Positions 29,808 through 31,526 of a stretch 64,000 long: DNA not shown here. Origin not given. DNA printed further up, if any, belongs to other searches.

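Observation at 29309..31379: Helicase-loader pair in which the DnaC/DnaI-type ATPase is a covalent tandem duplication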

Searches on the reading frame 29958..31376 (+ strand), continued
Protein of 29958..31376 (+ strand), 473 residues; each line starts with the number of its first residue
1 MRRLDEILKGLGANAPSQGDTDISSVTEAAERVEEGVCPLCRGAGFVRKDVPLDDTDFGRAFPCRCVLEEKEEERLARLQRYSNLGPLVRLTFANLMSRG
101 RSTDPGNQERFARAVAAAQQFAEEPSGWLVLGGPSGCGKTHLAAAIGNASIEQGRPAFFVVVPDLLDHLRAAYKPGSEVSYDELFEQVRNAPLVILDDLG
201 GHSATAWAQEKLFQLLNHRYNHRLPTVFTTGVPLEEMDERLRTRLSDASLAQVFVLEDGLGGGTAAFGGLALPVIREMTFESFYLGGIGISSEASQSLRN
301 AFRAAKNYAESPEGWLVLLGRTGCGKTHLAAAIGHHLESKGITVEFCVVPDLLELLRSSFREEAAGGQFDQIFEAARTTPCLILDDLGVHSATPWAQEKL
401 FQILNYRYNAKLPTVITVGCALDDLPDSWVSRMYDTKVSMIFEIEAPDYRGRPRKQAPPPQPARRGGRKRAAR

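Call 32: fold_search(model_id=the predicted structure, library=pdb)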
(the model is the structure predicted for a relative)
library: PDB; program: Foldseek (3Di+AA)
matches with E <= 10: 1616; with E <= 0.001: 201
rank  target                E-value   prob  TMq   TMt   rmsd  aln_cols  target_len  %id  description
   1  9mpr_A                2.8e-10  1.00  0.26  0.23  20.6       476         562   17  Cryo-EM structure of three VCPIP1 VCPIDs bound to VCP (released 2025-10-15)
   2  7lmz_F                7.2e-10  1.00  0.23  0.17  22.9       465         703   16  Cryo-EM structure of human p97 in complex with Npl4/Ufd1 and Ub6 (Class 1) (released 2021-09-15)
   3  7r7t_F                1.6e-09  1.00  0.29  0.21  19.9       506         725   15  p47-bound p97-R155H mutant with ADP (released 2021-08-04)
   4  9mpq_A                1.8e-09  1.00  0.26  0.18  20.8       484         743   16  Cryo-EM structure of VCP (consensus) (released 2025-10-15)
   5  8juw_A                2.0e-09  1.00  0.28  0.26  17.0       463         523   17  Human ATAD2 Walker B mutant-H3/H4K5Q complex, ATP state (released 2023-10-18)
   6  7lmz_A                2.8e-09  1.00  0.25  0.17  22.9       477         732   16  Cryo-EM structure of human p97 in complex with Npl4/Ufd1 and Ub6 (Class 1) (released 2021-09-15)
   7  6qem_G                4.1e-09  1.00  0.33  0.64   2.4       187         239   23  E. coli DnaBC complex bound to ssDNA (released 2019-03-06)
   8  8q4d_E                5.1e-09  1.00  0.33  0.60   5.2       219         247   25  IstA-IstB(E167Q) Strand Transfer Complex (released 2024-07-10)
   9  7ln2_F                5.8e-09  1.00  0.24  0.17  22.8       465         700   17  Cryo-EM structure of human p97 in complex with Npl4/Ufd1 and polyubiquitinated Ub-Eos (FOM, Class 1) (released 2021-09-15)
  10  8h3h_D                6.4e-09  1.00  0.27  0.24  18.1       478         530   15  Human ATAD2 Walker B mutant, ATP state (released 2023-10-18)
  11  8u9z_A                9.5e-09  1.00  0.24  0.21  19.6       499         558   15  Cdc48-Shp1 unfolding native substrate, Class 7 (released 2024-11-06)
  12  3ecc                  1.0e-08  1.00  0.31  0.78   2.6       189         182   24  Crystal structure of the DnaC helicase loader in complex with ADP-BeF3 (released 2008-11-25)
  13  6qel_H                1.1e-08  1.00  0.32  0.60   3.3       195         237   24  E. coli DnaBC apo complex (released 2019-03-06)
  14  1l8q                  1.4e-08  1.00  0.31  0.45   2.2       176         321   23  CRYSTAL STRUCTURE OF DNA REPLICATION INITIATION FACTOR (released 2002-09-25)
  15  9p07_F                1.4e-08  1.00  0.28  0.26  15.7       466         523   16  Cryo-EM structure of S. Mansoni p97 bound to compound 804 (released 2025-08-13)
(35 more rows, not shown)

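Call 33: find_encoding_contigs(protein=P0121, flank=6000, max_places=2)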
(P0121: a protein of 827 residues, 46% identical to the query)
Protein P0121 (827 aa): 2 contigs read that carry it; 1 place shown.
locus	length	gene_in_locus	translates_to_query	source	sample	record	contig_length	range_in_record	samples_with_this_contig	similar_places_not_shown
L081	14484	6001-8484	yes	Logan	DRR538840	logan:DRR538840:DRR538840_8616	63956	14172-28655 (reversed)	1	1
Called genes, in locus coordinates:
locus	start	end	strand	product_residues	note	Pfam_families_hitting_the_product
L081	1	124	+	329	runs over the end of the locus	PF01073:3Beta_HSD, PF01370:Epimerase, PF02719:Polysacc_synt_2, PF04321:RmlD_sub_bind, PF05368:NmrA, PF07993:NAD_binding_4, PF13460:NAD_binding_10, PF16363:GDP_Man_Dehyd, +2 more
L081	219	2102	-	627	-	PF12229:PG_binding_4, PF04294:VanW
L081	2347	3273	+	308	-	PF01551:Peptidase_M23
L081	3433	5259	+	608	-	PF00772:DnaB, PF03796:DnaB_C, PF13481:AAA_25, PF14890:Intein_splicing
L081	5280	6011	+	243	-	PF07261:DnaB_2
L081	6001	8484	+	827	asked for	PF01695:IstB_IS21, PF00308:Bac_DnaA, PF00004:AAA (weak), PF00308:Bac_DnaA, PF01695:IstB_IS21, PF00308:Bac_DnaA, PF01695:IstB_IS21, PF00308:Bac_DnaA (weak), +25 more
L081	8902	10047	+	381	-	PF13240:Zn_Ribbon_1 (weak), PF13248:Zn_ribbon_3 (faint), PF00498:FHA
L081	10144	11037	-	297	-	PF13489:Methyltransf_23, PF01209:Ubie_methyltran (weak), PF13847:Methyltransf_31, PF08241:Methyltransf_11, PF08242:Methyltransf_12, PF13649:Methyltransf_25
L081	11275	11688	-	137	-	PF00571:CBS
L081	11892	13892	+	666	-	PF00456:Transketolase_N, PF02779:Transket_pyr, PF22613:Transketolase_C_1, PF02780:Transketolase_C (weak)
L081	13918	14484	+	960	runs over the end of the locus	PF00923:TAL_FSA, PF00342:PGI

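Call 34: find_encoding_contigs(protein=P0289, flank=6000, max_places=2)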
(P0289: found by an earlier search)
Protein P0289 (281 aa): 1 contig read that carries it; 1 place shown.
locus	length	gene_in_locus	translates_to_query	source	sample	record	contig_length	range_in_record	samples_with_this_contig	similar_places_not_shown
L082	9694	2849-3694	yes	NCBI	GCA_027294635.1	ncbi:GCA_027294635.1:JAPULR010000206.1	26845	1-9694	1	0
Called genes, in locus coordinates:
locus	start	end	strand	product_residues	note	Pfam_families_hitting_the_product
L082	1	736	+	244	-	PF01281:Ribosomal_L9_N, PF03948:Ribosomal_L9_C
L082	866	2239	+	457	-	PF00772:DnaB, PF13481:AAA_25, PF03796:DnaB_C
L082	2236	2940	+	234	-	PF07261:DnaB_2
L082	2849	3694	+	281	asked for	PF01695:IstB_IS21, PF00308:Bac_DnaA (weak)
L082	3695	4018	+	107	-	PF11969:DcpS_C, PF01230:HIT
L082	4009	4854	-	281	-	PF00753:Lactamase_B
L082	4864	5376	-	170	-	PF00156:Pribosyltran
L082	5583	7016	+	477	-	PF22311:DUF6970, PF27154:ORF11_beta, PF19671:DUF6174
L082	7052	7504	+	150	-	-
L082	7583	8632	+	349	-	PF02558:ApbA, PF08546:ApbA_C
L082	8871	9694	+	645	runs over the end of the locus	PF02518:HATPase_c, PF00204:DNA_gyraseB, PF01751:Toprim, PF00986:DNA_gyraseB_C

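Call 35: find_encoding_contigs(protein=P0276, flank=6000, max_places=2)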
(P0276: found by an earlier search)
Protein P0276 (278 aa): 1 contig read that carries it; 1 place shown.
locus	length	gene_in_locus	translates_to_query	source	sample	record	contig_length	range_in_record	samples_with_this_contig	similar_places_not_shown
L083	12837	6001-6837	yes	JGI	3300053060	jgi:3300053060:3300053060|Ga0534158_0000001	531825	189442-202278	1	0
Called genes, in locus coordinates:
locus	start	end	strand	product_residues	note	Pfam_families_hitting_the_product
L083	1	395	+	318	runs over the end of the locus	PF09989:DUF2229, PF06050:HGD-D (weak)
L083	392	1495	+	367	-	PF09989:DUF2229 (faint)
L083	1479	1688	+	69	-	-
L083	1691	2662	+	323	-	PF01869:BcrAD_BadFG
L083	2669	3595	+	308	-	PF00890:FAD_binding_2 (weak), PF01134:GIDA (faint), PF01266:DAO (faint), PF07992:Pyr_redox_2, PF12831:FAD_oxidored (weak), PF13450:NAD_binding_8 (weak), PF13738:Pyr_redox_3, PF00070:Pyr_redox, +2 more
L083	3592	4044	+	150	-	PF01281:Ribosomal_L9_N, PF03948:Ribosomal_L9_C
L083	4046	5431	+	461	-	PF00772:DnaB, PF03796:DnaB_C, PF13481:AAA_25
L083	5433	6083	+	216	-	PF07261:DnaB_2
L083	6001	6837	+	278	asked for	PF01695:IstB_IS21, PF00308:Bac_DnaA (weak), PF00004:AAA (weak)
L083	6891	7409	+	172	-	PF01844:HNH, PF14279:HNH_5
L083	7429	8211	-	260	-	PF04468:PSP1, PF28472:PSP1_3rd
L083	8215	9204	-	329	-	PF13177:DNA_pol3_delta2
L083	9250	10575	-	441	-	PF00278:Orn_DAP_Arg_deC, PF02784:Orn_Arg_deC_N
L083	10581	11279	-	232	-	PF03747:ADP_ribosyl_GH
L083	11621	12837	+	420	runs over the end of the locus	PF00675:Peptidase_M16, PF05193:Peptidase_M16_C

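Call 46: find_related_loci(query=A1, collection=viral_contigs, flank=5000)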
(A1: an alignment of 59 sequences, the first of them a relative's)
Query A1 (473 aa) in viral_contigs; peptide patterns used: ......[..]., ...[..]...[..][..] (x = any residue, [..] = any of these).
600 stretches matched a pattern (row limit reached: there are more); 557 encode a relative of the query (tblastn E <= 1e-3); the best 80 are kept; 80 distinct loci.
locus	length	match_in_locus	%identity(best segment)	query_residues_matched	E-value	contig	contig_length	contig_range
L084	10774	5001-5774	45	27-468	4e-55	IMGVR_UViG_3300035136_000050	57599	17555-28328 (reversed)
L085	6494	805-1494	46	38-462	5e-49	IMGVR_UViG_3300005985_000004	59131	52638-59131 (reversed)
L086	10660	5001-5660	43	38-450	2e-48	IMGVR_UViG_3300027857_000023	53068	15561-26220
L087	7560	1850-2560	44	30-452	4e-46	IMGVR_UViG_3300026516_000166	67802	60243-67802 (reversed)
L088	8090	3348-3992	41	41-424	3e-41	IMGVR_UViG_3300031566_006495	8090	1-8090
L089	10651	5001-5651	43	38-452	5e-40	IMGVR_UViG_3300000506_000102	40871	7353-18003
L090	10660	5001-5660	39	37-454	8e-39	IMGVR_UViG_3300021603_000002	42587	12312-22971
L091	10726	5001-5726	39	38-452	1e-35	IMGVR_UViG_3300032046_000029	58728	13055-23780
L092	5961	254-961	38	22-438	2e-34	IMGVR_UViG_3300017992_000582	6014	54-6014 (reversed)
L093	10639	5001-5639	40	56-457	9e-34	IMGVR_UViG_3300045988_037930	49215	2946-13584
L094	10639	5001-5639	40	56-457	2e-33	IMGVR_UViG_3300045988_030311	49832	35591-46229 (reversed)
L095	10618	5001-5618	39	56-450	4e-33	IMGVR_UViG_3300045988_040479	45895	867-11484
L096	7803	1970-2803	34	13-450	8e-32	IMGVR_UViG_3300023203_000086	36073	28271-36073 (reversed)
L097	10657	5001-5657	36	45-417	8e-31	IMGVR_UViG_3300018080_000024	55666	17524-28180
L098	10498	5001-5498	42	102-450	3e-30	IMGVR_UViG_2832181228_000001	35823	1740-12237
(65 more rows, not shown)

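Call 51: search_protein_families(library=pfam, proteins=[P0258], max_evalue=1)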
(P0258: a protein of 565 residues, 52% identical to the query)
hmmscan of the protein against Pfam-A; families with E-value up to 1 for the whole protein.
P0258 (565 aa): 25 families
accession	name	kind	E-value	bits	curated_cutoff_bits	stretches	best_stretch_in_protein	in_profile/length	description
PF01695.23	IstB_IS21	-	3.8e-18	66.3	24.1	1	359-520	41-195/238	IstB-like ATP binding protein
PF00308.24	Bac_DnaA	-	4.1e-08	34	23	1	387-534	7-156/162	Bacterial DnaA ATPAse domain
PF00005.33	ABC_tran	-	1.5e-05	26.1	25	1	407-444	5-43/137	ABC transporter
PF00004.35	AAA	-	1.9e-05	25.5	21.2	1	417-533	2-123/131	ATPase family associated with various cellular activities (AAA)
PF20720.3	nSTAND3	-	0.00027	21.1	27.2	1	400-457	5-62/155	Novel STAND NTPase 3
PF07728.20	AAA_5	-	0.00042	20.8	22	1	416-512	2-99/139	AAA domain (dynein-related subfamily)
PF24883.2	NPHP3_N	-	0.0008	20.1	24.8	1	410-446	19-55/164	Nephrocystin 3, N-terminal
PF13191.12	AAA_16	-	0.0015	19.5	32.6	1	403-462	13-68/167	AAA ATPase domain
PF05729.18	NACHT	-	0.0026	18.1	26.7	1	416-486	3-90/167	NACHT domain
PF02562.22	PhoH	-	0.0029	17.6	27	1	403-443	9-49/205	PhoH-like protein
PF13173.12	AAA_14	-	0.0042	17.5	27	1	415-510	4-88/129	AAA domain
PF04851.21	ResIII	-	0.0049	17.2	22.5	1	399-462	9-75/164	Type III restriction enzyme, res subunit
PF13604.12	AAA_30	-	0.0094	16.1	27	1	403-446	8-52/191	AAA domain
PF13521.12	AAA_28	-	0.014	16.1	27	1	417-452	3-31/164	AAA domain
PF00910.28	RNA_helicase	-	0.017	16.1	21.5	1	417-492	2-64/105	RNA helicase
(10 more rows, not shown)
